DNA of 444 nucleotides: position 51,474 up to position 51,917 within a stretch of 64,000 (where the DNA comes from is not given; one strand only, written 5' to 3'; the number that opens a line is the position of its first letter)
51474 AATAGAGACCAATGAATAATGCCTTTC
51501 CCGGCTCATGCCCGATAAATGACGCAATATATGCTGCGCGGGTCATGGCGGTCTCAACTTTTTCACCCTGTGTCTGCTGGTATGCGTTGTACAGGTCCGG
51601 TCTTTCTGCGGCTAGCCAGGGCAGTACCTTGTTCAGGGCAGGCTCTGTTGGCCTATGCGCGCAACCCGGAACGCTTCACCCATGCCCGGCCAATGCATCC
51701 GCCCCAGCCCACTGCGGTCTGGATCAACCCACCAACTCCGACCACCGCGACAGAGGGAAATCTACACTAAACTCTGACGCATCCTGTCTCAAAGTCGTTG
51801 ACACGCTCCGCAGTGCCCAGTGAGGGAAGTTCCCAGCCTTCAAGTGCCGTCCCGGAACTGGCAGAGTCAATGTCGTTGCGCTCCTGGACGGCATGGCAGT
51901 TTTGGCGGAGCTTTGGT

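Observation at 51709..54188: Perfect 103-bp inverted repeats bracket a 2.3-kb cassette carrying a GmrSD-type restriction gene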

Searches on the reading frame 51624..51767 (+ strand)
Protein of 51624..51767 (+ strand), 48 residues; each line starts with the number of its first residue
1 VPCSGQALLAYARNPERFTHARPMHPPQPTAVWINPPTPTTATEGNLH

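Call 15: find_homologous_proteins(query=window:51624-51767:+, max_evalue=0.01)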
Query seq(48 aa) (48 aa): 13 proteins with E <= 0.01 among 13 candidates.
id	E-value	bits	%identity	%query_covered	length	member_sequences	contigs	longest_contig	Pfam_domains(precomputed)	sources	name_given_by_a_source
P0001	6.1e-19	84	97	81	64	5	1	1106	-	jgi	jgi:putative transposase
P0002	3.2e-15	72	87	81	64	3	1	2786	-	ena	-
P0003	5.7e-15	72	86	81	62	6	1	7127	-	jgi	jgi:putative transposase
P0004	6.7e-14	68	82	81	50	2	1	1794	-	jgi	jgi:putative transposase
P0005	7.2e-14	68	82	81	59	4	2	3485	-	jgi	jgi:putative transposase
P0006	9.0e-14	68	82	81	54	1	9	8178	-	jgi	jgi:putative transposase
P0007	9.4e-13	65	82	81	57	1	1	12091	-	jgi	jgi:hypothetical protein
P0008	5.3e-12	62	79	75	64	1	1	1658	-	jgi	jgi:hypothetical protein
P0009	6.6e-12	62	80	81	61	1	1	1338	-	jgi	jgi:putative transposase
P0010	3.3e-11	60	78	83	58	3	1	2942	-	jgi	-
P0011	3.8e-10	57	79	69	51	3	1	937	-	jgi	jgi:hypothetical protein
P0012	4.2e-10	57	74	73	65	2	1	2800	-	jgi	jgi:putative transposase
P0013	2.2e-8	51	88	54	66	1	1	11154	-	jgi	jgi:putative transposase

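Call 19: find_encoding_contigs(protein=P0006, flank=5000, max_places=10)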
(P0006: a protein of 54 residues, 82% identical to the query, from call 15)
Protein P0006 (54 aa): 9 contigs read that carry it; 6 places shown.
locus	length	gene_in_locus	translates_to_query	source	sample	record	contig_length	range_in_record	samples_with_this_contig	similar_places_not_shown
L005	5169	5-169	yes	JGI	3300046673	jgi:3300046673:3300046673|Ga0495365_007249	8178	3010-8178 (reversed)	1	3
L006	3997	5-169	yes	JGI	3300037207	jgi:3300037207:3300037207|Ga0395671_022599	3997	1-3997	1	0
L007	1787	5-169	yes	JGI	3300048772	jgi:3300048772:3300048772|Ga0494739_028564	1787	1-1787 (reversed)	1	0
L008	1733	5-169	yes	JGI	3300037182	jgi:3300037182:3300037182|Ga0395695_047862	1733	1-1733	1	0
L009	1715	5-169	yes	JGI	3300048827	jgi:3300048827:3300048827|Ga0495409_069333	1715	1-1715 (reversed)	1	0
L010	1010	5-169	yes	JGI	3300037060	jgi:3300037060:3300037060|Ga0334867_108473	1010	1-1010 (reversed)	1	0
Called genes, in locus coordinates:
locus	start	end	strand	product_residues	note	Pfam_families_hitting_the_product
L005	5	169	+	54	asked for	-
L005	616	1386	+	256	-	PF12728:HTH_17 (weak)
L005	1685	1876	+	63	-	-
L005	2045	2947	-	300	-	PF08843:AbiEii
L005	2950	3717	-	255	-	-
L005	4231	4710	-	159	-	-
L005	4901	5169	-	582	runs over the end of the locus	PF00916:Sulfate_transp, PF01740:STAS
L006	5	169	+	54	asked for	-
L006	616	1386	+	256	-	PF12728:HTH_17 (weak)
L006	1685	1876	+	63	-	-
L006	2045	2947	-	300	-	PF08843:AbiEii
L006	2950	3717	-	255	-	-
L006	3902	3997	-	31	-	?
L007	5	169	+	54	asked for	-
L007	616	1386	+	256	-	PF12728:HTH_17 (weak)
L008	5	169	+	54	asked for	-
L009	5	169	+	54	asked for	-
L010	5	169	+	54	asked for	-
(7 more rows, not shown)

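Call 20: find_encoding_contigs(protein=P0007, flank=6000, max_places=4)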
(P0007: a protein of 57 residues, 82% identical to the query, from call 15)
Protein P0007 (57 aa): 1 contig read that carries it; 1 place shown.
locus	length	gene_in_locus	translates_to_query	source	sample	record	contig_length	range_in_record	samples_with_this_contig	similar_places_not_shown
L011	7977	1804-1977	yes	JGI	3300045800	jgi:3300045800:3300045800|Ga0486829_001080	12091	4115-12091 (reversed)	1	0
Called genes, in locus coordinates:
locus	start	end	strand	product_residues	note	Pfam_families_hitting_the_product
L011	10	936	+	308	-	PF04542:Sigma70_r2, PF04545:Sigma70_r4 (weak), PF08281:Sigma70_r4_2, PF13490:zf-HC2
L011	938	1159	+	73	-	-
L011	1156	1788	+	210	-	PF03601:Cons_hypoth698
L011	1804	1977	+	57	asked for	-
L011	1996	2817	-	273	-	PF00300:His_Phos_1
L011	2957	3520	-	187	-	PF00578:AhpC-TSA, PF08534:Redoxin, PF00085:Thioredoxin (faint), PF13905:Thioredoxin_8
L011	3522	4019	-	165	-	PF00581:Rhodanese (weak)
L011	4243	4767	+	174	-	-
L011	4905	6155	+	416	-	PF00364:Biotin_lipoyl (faint), PF25917:BSH_RND, PF25973:BSH_CzcB, PF25919:BSH_CusB (weak), PF25954:Beta-barrel_RND_2, PF25967:RND-MFP_C, PF25989:YknX_C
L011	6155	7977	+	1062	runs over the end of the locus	PF00873:ACR_tran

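Call 21: find_encoding_contigs(protein=P0013, flank=6000, max_places=4)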
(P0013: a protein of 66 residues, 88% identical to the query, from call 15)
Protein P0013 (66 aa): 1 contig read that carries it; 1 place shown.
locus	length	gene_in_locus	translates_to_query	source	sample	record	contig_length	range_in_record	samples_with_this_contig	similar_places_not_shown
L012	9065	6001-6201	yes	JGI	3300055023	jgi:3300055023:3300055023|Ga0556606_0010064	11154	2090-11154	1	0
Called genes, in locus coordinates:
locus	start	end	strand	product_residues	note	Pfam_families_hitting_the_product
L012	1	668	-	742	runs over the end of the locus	PF06439:3keto-disac_hyd (weak), PF07730:HisKA_3, PF02518:HATPase_c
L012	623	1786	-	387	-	PF13407:Peripla_BP_4, PF13377:Peripla_BP_3 (weak)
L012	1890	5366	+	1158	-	PF13620:CarboxypepD_reg, PF13715:CarbopepD_reg_2, PF17210:SdrD_B (weak), PF22904:NOMO1-like_2nd (weak), PF25183:OMP_b-brl_4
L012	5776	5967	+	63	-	-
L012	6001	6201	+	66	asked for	-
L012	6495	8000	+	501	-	PF01232:Mannitol_dh, PF08125:Mannitol_dh_C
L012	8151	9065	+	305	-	?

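Call 49: find_encoding_contigs(protein=P0001, flank=3000, max_places=10)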
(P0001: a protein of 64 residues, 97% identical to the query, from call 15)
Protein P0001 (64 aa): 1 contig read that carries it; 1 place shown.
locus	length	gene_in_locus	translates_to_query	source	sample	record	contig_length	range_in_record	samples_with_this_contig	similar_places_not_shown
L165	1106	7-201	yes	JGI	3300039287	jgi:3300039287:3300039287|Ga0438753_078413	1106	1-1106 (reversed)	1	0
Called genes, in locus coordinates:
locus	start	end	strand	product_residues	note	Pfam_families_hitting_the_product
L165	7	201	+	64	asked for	-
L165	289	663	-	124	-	-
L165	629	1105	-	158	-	?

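Call 51: find_encoding_contigs(protein=P0031, flank=10000, max_places=4)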
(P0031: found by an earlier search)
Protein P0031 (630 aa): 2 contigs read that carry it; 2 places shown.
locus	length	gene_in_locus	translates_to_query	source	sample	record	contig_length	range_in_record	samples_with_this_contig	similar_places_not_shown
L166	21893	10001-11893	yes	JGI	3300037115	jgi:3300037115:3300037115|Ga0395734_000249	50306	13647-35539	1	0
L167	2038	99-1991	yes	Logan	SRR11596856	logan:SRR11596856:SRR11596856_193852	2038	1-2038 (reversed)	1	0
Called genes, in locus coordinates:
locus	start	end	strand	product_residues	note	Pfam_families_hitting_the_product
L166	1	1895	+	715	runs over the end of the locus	PF01935:DUF87 (weak), PF10412:TrwB_AAD_bind, PF02534:T4SS-DNA_transf, PF12696:TraG-D_C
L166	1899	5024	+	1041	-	PF06188:HrpE (faint), PF08751:TrwC, PF01443:Viral_helicase1 (faint), PF22232:TraI_hel_assoc_N (faint), PF13245:AAA_19, PF13604:AAA_30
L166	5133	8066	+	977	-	PF00176:SNF2-rel_dom, PF00270:DEAD, PF04851:ResIII, PF00271:Helicase_C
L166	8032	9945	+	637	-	PF01555:N6_N4_Mtase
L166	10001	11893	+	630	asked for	PF03235:GmrSD_N, PF07510:GmrSD_C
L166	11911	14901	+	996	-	PF00270:DEAD, PF04851:ResIII, PF19778:RE_endonuc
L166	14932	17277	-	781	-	PF27160:Y4kK_N, PF27210:Y4kK_2nd, PF00082:Peptidase_S8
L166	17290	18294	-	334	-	PF00004:AAA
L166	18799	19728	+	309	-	PF08401:ArdcN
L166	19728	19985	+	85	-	PF21849:DUF6908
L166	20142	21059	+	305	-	PF00589:Phage_integrase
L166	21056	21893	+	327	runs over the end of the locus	PF00589:Phage_integrase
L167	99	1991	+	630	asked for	PF03235:GmrSD_N, PF07510:GmrSD_C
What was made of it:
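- On Type III restriction Res subunit (the stump): The intact orthologue is 996 aa and has ResIII and RE_endonuc domains (call 51).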

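Call 54: find_encoding_contigs(protein=P0024, flank=7000, max_places=8)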
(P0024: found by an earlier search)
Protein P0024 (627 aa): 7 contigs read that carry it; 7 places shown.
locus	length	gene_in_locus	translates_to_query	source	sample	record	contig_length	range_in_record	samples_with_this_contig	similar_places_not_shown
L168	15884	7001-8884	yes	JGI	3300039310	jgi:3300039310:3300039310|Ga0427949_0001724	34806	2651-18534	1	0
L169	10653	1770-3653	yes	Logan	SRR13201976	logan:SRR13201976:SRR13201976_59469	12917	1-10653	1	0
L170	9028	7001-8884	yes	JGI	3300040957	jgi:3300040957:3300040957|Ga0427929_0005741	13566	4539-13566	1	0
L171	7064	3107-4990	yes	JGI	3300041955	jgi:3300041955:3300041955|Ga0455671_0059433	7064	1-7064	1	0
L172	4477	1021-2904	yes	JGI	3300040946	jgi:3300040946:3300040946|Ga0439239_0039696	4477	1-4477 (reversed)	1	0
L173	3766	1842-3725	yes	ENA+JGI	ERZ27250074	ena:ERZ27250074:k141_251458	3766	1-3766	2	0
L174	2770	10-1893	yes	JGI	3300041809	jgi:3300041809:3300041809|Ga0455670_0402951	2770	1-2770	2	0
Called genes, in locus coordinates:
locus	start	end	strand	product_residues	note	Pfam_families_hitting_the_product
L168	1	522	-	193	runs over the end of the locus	-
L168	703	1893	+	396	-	PF13173:AAA_14, PF13401:AAA_22 (faint), PF13635:DUF4143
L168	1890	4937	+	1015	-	PF00176:SNF2-rel_dom, PF00270:DEAD, PF04851:ResIII, PF00271:Helicase_C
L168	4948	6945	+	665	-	PF01555:N6_N4_Mtase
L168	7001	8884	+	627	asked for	PF03235:GmrSD_N, PF07510:GmrSD_C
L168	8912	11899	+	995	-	PF00270:DEAD (weak), PF04851:ResIII, PF19778:RE_endonuc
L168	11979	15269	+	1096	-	PF04851:ResIII, PF00270:DEAD, PF18766:SWI2_SNF2 (weak), PF00271:Helicase_C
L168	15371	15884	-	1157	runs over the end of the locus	PF13514:AAA_27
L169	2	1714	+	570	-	?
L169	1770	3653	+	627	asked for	PF03235:GmrSD_N, PF07510:GmrSD_C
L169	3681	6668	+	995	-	PF00270:DEAD (weak), PF04851:ResIII, PF19778:RE_endonuc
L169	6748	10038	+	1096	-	PF04851:ResIII, PF00270:DEAD, PF18766:SWI2_SNF2 (weak), PF00271:Helicase_C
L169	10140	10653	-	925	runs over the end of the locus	?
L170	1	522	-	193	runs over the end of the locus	-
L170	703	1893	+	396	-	PF13173:AAA_14, PF13401:AAA_22 (faint), PF13635:DUF4143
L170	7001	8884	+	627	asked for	PF03235:GmrSD_N, PF07510:GmrSD_C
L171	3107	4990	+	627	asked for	PF03235:GmrSD_N, PF07510:GmrSD_C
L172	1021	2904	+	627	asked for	PF03235:GmrSD_N, PF07510:GmrSD_C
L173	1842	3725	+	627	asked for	PF03235:GmrSD_N, PF07510:GmrSD_C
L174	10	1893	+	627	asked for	PF03235:GmrSD_N, PF07510:GmrSD_C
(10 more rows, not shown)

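Call 69: find_encoding_contigs(protein=P0025, flank=7000, max_places=6)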
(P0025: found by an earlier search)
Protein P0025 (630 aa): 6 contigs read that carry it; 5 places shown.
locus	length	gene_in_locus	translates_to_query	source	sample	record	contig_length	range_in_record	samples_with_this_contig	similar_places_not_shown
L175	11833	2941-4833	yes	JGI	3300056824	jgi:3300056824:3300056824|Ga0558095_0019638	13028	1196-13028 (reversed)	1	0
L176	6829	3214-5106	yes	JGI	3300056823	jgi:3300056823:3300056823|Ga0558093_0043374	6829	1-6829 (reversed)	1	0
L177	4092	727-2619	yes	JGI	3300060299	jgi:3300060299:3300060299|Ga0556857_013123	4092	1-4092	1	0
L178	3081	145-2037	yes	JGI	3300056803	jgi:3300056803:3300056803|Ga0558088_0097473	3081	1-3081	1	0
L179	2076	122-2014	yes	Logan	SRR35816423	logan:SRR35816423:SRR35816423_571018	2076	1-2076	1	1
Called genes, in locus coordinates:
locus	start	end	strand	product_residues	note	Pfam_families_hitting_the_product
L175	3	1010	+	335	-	?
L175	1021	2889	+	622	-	PF01555:N6_N4_Mtase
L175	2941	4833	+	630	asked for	PF03235:GmrSD_N, PF07510:GmrSD_C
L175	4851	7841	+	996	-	PF00270:DEAD (weak), PF04851:ResIII, PF19778:RE_endonuc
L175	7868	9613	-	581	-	PF00580:UvrD-helicase, PF01443:Viral_helicase1 (faint), PF13245:AAA_19, PF00580:UvrD-helicase, PF13361:UvrD_C (weak)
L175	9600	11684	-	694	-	PF02463:SMC_N (weak), PF13175:AAA_15, PF13304:AAA_21, PF20469:OLD-like_TOPRIM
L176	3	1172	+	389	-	?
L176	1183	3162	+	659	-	PF01555:N6_N4_Mtase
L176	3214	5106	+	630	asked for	PF03235:GmrSD_N, PF07510:GmrSD_C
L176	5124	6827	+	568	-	?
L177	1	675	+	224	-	?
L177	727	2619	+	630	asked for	PF03235:GmrSD_N, PF07510:GmrSD_C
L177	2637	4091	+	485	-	?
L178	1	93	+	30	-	?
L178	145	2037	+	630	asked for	PF03235:GmrSD_N, PF07510:GmrSD_C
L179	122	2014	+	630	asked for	PF03235:GmrSD_N, PF07510:GmrSD_C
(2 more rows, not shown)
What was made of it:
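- The same gene order appears on the contigs returned for two further GmrSD variants (calls 54, 69).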
